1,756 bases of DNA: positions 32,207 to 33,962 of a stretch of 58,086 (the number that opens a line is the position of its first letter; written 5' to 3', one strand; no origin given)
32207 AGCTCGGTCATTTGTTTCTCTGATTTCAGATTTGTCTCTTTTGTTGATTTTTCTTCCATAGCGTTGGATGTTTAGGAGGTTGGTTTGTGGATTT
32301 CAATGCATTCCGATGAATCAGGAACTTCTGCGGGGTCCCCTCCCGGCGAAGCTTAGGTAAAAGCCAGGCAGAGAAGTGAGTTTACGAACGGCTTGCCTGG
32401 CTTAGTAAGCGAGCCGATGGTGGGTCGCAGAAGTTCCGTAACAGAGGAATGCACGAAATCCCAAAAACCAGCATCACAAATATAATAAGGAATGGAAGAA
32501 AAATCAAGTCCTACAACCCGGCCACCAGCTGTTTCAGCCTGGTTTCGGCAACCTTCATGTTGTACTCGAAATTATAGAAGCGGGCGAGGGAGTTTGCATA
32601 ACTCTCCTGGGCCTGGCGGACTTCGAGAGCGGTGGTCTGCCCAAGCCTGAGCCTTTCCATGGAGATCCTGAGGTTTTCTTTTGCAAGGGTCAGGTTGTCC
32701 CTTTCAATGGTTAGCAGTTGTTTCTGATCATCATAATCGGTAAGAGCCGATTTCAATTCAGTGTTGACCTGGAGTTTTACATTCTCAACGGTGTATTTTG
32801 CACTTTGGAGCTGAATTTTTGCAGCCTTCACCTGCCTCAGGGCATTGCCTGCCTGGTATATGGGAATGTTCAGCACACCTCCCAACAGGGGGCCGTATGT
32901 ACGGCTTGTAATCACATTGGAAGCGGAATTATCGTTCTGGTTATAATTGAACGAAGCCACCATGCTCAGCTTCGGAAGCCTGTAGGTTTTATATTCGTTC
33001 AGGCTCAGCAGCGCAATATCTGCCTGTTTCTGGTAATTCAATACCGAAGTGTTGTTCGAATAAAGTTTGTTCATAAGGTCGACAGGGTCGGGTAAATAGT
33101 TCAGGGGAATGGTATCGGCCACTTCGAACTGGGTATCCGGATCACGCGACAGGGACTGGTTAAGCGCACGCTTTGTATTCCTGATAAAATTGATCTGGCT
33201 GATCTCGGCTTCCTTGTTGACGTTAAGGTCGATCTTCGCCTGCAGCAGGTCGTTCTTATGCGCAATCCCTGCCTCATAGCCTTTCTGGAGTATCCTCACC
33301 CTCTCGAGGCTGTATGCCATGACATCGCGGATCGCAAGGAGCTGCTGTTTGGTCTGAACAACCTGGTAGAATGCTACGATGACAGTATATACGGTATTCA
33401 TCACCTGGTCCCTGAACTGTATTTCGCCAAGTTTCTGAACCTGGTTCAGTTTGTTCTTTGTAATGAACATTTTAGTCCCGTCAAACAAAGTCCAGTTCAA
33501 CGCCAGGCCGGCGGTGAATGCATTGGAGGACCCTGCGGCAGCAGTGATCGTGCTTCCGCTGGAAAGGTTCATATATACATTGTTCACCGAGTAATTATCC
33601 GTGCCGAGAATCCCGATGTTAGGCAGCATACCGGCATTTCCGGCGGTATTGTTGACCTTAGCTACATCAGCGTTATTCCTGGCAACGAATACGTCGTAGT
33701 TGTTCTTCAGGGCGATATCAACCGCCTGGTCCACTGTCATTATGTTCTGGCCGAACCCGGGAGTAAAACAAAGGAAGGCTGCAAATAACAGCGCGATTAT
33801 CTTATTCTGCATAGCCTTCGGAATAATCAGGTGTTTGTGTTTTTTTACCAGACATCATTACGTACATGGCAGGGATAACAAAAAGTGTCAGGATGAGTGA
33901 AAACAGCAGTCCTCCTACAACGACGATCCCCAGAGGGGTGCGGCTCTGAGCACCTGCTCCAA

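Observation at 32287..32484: Promoter-driven, roughly 180-nt rod-like structured RNA candidate between the RND efflux operon and a membrane-protein gene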

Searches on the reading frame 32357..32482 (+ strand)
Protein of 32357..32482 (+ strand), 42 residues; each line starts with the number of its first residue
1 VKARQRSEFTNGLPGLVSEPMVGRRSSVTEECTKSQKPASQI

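Call 73: search_protein_representatives(protein=window:32357-32482:+)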
Query: 42 residues. Proteins with E-value up to 0.001 (for the whole library): 1; up to 1e-10: 0; up to 1e-30: 0. The best 1 are listed.
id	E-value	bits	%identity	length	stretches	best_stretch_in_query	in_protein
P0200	6.4e-08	46.7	78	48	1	1-32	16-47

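Call 75: find_encoding_contigs(protein=P0200, flank=5000, max_places=10)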
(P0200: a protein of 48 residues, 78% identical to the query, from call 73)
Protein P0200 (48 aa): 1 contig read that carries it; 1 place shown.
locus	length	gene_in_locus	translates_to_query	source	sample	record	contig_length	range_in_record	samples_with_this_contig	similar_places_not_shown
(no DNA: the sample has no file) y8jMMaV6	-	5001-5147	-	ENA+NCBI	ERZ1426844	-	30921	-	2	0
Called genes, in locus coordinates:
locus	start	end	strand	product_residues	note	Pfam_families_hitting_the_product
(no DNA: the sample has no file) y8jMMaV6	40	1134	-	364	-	PF02615:Ldh_2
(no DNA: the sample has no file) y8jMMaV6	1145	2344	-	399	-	PF01266:DAO, PF07992:Pyr_redox_2 (faint)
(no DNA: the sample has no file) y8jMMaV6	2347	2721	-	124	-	-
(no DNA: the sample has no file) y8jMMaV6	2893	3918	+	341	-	PF01073:3Beta_HSD, PF01370:Epimerase, PF02719:Polysacc_synt_2, PF04321:RmlD_sub_bind, PF13460:NAD_binding_10, PF16363:GDP_Man_Dehyd, PF07993:NAD_binding_4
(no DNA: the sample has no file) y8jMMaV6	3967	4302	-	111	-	-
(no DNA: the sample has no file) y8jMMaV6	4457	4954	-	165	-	-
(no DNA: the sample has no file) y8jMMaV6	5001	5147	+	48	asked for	-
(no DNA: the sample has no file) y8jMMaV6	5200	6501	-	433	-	PF02321:OEP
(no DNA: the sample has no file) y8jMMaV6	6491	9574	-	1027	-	PF00873:ACR_tran, PF03176:MMPL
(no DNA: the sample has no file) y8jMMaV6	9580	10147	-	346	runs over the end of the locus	PF25917:BSH_RND, PF25973:BSH_CzcB (weak), PF25935:BSH_LcnD (faint), PF25876:HH_MFP_RND (weak), PF25954:Beta-barrel_RND_2 (weak), PF25967:RND-MFP_C, PF25975:CzcB_C (faint), PF25989:YknX_C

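Call 76: list_cluster_members(proteins=[P0200, P0020, P0123])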
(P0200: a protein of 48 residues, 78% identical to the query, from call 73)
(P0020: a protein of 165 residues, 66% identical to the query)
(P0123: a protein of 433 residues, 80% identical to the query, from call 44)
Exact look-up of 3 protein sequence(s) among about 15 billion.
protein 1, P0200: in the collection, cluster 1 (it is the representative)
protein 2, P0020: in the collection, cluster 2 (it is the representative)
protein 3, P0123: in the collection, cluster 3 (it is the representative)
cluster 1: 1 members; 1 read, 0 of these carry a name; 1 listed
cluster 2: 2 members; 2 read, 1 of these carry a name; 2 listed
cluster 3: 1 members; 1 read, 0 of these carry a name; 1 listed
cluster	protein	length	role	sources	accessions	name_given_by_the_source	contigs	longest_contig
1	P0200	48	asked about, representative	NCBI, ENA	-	-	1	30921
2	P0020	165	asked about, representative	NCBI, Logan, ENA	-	-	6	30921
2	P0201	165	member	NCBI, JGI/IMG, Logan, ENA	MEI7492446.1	MAG: hypothetical protein WCK92_13685 [Bacteroidota bacterium]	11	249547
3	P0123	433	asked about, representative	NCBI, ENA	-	-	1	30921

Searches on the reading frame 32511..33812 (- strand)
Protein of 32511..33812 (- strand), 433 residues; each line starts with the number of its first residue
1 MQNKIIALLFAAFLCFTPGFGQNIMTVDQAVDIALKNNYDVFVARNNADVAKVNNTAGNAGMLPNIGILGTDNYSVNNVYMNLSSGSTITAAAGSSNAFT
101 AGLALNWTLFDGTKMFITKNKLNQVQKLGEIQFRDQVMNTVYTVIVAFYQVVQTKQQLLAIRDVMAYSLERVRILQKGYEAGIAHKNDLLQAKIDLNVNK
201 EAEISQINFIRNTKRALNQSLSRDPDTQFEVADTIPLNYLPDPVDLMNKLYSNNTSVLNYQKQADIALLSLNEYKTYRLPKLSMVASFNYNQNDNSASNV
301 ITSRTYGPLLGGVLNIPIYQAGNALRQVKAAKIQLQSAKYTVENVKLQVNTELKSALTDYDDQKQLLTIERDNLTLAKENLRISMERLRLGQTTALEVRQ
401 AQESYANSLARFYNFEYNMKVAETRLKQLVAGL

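Call 11: search_protein_families(library=pfam, proteins=[window:32511-33812:-], max_evalue=0.01)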
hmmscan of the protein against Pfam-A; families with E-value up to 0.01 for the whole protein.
window:32511-33812:- (433 aa): 1 family
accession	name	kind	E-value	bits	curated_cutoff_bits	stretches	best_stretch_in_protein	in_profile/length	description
PF02321.23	OEP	-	2.5e-44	151.8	22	2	245-430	3-186/187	Outer membrane efflux protein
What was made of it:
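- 32511..33812 (-): Upstream gene: tolC-type outer-membrane factor, the last gene of the RND efflux operon. PF02321 OEP (call 11).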

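Call 44: find_homologous_proteins(query=window:32511-33812:-, max_evalue=1e-150)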
Query window:32511-33812:- (433 aa): 72 proteins with E <= 1e-150 among 8000 candidates.
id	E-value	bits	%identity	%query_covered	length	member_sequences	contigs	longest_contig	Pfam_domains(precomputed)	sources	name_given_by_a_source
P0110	3.7e-266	900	97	100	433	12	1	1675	PF02321.24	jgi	-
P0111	1.3e-251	852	91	100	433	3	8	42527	PF02321.24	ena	-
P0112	4.1e-247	837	90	100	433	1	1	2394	PF02321.24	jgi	jgi:outer membrane protein TolC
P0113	6.4e-216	735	79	100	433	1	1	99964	PF02321.24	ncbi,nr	ncbi:MAG: TolC family protein [Bacteroidetes bacterium]|nr:TolC family protein [Bacteroidota bacteri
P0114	4.3e-215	732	78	100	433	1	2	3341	PF02321.24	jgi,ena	-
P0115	2.0e-214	730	78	100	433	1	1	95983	PF02321.24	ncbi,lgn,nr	ncbi:MAG: TolC family protein [Bacteroidetes bacterium]|nr:TolC family protein [Bacteroidota bacteri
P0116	1.1e-213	727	79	100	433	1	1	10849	PF02321.24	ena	-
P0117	2.4e-213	726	79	100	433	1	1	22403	PF02321.24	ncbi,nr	ncbi:MAG: TolC family protein [Bacteroidetes bacterium]|nr:TolC family protein [Bacteroidota bacteri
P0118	6.9e-211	718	78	100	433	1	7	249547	PF02321.24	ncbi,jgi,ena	ncbi:MAG: TolC family protein [Bacteroidota bacterium]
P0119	2.1e-210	717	77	100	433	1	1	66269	PF02321.24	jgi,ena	-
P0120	2.9e-210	716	78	100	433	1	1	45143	PF02321.24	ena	-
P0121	4.2e-210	716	80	95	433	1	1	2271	PF02321.24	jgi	-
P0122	2.6e-209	713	77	100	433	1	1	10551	PF02321.24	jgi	-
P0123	3.0e-209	713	80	95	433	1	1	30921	PF02321.24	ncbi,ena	-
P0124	4.9e-209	712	77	100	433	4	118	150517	PF02321.24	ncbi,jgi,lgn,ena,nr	ncbi:MAG: TolC family protein [Bacteroidetes bacterium]|nr:TolC family protein [Bacteroidota bacteri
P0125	4.6e-208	709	77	100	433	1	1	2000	PF02321.24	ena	-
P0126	5.8e-208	709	78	95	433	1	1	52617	PF02321.24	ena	-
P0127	6.7e-208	708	76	100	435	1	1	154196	PF02321.24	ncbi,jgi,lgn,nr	ncbi:MAG: TolC family protein [Bacteroidales bacterium]|jgi:outer membrane protein TolC|nr:TolC fami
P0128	6.8e-208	708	76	100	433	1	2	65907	PF02321.24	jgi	jgi:outer membrane protein TolC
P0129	1.2e-207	708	76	100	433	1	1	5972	PF02321.24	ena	-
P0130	1.2e-207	708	76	100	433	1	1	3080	PF02321.24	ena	-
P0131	1.7e-207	707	75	100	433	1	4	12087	PF02321.24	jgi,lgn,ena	-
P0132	1.7e-207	707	75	100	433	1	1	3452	PF02321.24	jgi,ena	-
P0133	1.8e-207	707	75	100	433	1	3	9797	PF02321.24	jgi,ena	jgi:outer membrane protein TolC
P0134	2.4e-207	707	78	98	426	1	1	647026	PF02321.24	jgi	-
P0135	4.5e-207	706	76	100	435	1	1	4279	PF02321.24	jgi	jgi:outer membrane protein TolC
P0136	4.5e-207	706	75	100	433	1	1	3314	PF02321.24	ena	-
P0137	4.8e-207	706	75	100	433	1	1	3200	PF02321.24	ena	-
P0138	1.9e-206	704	78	95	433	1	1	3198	PF02321.24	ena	-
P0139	3.1e-206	703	76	100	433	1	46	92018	PF02321.24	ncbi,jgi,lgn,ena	-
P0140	8.1e-206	702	75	100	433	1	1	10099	PF02321.24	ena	-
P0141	4.5e-205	699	75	100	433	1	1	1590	PF02321.24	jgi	-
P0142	1.5e-204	697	75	100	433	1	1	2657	PF02321.24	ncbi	-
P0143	7.8e-204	695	75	100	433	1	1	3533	PF02321.24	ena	-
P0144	2.8e-202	690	75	100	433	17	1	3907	PF02321.24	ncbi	ncbi:MAG: TolC family protein [Bacteroidales bacterium]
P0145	1.2e-201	688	76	96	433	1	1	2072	PF02321.24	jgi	jgi:outer membrane protein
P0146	1.6e-201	687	74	100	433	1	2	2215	PF02321.24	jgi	-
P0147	7.5e-201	685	74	100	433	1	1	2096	PF02321.24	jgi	-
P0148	2.7e-200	683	74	100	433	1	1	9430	PF02321.24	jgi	-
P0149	5.3e-200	682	74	98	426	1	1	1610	PF02321.24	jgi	jgi:outer membrane protein TolC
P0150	8.2e-200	682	76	95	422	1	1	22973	PF02321.24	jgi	jgi:outer membrane protein TolC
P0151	4.0e-199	680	74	100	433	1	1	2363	PF02321.24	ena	-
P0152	2.8e-198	677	73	100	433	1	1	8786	PF02321.24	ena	-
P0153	4.5e-198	676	73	100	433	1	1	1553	PF02321.24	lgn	-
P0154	4.0e-197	673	72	100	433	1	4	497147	PF02321.24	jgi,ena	-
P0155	2.0e-196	671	71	100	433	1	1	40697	PF02321.24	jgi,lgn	-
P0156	2.6e-196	670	72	100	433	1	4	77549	PF02321.24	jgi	jgi:outer membrane protein TolC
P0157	6.6e-196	669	72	100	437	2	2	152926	PF02321.24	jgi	jgi:outer membrane protein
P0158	1.6e-195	668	75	95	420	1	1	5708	PF02321.24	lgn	-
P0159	2.8e-195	667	73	97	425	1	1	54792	PF02321.24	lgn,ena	-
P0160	2.9e-195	667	73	97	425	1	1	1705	PF02321.24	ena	-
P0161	1.3e-194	665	72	99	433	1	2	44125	PF02321.24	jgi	jgi:outer membrane protein TolC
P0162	1.5e-194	664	72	99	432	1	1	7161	PF02321.24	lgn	-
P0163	4.4e-194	663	72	100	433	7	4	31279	PF02321.24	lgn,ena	-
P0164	6.6e-192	656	74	95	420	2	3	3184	PF02321.24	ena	-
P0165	3.3e-189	647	70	100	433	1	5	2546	PF02321.24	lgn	-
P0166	2.6e-171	588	75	81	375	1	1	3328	PF02321.24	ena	-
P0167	9.3e-166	570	64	98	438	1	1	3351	PF02321.24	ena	-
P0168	6.1e-164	564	60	99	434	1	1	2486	PF02321.24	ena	-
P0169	7.0e-164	564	61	98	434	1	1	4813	PF02321.24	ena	-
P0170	8.0e-164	563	61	98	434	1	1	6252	PF02321.24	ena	-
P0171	2.7e-163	562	63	97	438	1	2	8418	PF02321.24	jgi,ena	-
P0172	7.7e-162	557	61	98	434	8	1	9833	PF02321.24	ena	-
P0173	2.2e-160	552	61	97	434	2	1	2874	PF02321.24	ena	-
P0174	2.2e-160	552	62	94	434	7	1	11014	PF02321.24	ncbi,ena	-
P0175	3.8e-160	551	60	100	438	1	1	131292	PF02321.24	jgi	jgi:outer membrane protein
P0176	3.1e-158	545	62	95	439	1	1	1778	PF02321.24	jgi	-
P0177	1.8e-157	542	59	99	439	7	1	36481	PF02321.24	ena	-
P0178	4.6e-157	541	59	99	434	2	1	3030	PF02321.24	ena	-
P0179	5.4e-154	531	59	98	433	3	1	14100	PF02321.24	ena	-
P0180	2.2e-153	529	59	98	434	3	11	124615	PF02321.24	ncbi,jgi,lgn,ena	-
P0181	1.9e-151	523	58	99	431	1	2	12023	PF02321.24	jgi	jgi:outer membrane protein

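Call 45: find_encoding_contigs(protein=P0110, flank=3000, max_places=6)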
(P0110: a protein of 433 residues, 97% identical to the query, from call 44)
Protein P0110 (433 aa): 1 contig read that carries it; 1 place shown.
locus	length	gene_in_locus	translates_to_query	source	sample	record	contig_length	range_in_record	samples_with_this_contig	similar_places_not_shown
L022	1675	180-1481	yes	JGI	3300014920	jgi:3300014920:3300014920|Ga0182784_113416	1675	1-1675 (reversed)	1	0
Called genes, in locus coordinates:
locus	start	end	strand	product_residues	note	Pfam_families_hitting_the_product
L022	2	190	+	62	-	?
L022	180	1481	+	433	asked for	PF02321:OEP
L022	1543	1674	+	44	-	?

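Call 46: find_encoding_contigs(protein=P0112, flank=3000, max_places=4)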
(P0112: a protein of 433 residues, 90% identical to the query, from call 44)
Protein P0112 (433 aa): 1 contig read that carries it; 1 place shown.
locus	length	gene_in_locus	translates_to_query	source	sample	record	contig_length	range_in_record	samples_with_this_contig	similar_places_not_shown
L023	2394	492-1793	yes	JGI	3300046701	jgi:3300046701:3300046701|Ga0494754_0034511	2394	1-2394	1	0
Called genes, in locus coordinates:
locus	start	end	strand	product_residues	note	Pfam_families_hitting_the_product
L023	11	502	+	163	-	PF00873:ACR_tran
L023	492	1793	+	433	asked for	PF02321:OEP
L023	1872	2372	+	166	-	-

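Call 51: list_cluster_members(proteins=[P0110, P0001, P0002, P0003, window:31765-32265:-])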
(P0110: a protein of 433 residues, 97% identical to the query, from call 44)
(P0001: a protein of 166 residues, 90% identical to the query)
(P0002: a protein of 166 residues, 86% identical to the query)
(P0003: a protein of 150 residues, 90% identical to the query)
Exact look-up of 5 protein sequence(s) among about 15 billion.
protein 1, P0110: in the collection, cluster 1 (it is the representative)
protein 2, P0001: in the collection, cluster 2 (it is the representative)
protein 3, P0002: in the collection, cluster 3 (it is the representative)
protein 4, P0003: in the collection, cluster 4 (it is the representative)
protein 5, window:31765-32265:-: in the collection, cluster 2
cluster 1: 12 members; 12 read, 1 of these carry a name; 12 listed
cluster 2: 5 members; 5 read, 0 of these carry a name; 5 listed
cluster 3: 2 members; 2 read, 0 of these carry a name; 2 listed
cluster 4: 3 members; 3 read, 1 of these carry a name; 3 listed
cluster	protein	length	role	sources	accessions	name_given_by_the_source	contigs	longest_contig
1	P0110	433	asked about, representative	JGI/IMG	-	-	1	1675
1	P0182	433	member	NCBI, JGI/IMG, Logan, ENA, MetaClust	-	-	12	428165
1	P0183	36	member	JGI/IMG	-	hypothetical protein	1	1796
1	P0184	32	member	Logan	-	-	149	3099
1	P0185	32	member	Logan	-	-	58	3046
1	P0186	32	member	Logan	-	-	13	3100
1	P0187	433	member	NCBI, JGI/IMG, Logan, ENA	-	-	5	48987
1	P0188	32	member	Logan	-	-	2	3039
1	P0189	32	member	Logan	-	-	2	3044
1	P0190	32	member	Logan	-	-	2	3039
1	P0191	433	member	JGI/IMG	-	-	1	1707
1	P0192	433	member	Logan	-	-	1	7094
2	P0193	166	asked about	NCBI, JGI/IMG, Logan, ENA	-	-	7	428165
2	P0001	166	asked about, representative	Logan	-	-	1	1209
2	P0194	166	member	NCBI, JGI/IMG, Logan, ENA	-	-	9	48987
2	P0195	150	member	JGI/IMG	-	-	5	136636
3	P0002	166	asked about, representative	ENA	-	-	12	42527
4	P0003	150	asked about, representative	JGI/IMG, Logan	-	-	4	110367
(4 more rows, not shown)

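Call 52: find_encoding_contigs(protein=P0194, flank=3000, max_places=6)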
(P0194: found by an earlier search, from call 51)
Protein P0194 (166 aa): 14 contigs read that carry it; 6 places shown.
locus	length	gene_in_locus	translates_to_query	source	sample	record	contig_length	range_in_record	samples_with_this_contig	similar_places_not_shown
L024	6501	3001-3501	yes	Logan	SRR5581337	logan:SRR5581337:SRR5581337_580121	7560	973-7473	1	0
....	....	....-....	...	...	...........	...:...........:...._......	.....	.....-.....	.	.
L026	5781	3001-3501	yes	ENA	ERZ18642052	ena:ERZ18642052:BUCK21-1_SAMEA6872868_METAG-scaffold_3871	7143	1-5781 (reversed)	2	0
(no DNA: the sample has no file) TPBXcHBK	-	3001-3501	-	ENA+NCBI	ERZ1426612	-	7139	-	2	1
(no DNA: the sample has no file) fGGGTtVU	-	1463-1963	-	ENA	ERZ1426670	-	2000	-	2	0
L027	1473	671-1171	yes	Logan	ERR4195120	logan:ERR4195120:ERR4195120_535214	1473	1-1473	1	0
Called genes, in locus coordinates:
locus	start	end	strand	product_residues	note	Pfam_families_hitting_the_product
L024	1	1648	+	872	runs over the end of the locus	?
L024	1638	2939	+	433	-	PF02321:OEP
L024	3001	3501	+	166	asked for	-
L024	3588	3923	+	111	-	-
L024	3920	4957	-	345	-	PF01073:3Beta_HSD, PF01370:Epimerase, PF02719:Polysacc_synt_2, PF04321:RmlD_sub_bind, PF07993:NAD_binding_4, PF13460:NAD_binding_10, PF16363:GDP_Man_Dehyd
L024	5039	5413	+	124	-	-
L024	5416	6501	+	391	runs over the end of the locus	?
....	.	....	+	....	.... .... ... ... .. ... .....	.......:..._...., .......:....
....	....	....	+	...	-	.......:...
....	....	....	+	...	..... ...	-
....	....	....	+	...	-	-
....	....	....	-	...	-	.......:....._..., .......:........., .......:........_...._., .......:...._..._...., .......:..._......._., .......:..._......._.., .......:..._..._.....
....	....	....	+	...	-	-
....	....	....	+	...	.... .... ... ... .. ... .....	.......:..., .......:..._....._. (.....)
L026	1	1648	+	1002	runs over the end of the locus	?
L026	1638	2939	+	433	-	PF02321:OEP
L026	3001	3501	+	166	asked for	-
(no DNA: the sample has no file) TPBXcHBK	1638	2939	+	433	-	PF02321:OEP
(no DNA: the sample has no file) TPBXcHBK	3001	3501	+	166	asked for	-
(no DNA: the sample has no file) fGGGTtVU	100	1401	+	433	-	PF02321:OEP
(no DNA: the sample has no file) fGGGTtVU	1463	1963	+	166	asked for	-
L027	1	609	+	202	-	?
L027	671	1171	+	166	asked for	-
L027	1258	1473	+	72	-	?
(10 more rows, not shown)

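Call 54: find_encoding_contigs(protein=P0195, flank=3000, max_places=5)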
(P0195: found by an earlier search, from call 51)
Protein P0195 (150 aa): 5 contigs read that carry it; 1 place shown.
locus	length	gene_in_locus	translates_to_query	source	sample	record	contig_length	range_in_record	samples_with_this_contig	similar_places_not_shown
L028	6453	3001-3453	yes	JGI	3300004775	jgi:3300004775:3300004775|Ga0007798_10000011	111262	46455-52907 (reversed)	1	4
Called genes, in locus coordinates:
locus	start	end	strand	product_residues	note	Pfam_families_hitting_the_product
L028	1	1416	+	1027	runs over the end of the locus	PF00873:ACR_tran, PF03176:MMPL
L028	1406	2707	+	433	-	PF02321:OEP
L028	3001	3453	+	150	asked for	-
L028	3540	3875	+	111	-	-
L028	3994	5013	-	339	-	PF01073:3Beta_HSD, PF01370:Epimerase, PF02719:Polysacc_synt_2, PF04321:RmlD_sub_bind, PF13460:NAD_binding_10, PF16363:GDP_Man_Dehyd, PF07993:NAD_binding_4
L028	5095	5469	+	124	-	-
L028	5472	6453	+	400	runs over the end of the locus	PF01266:DAO, PF07992:Pyr_redox_2 (faint)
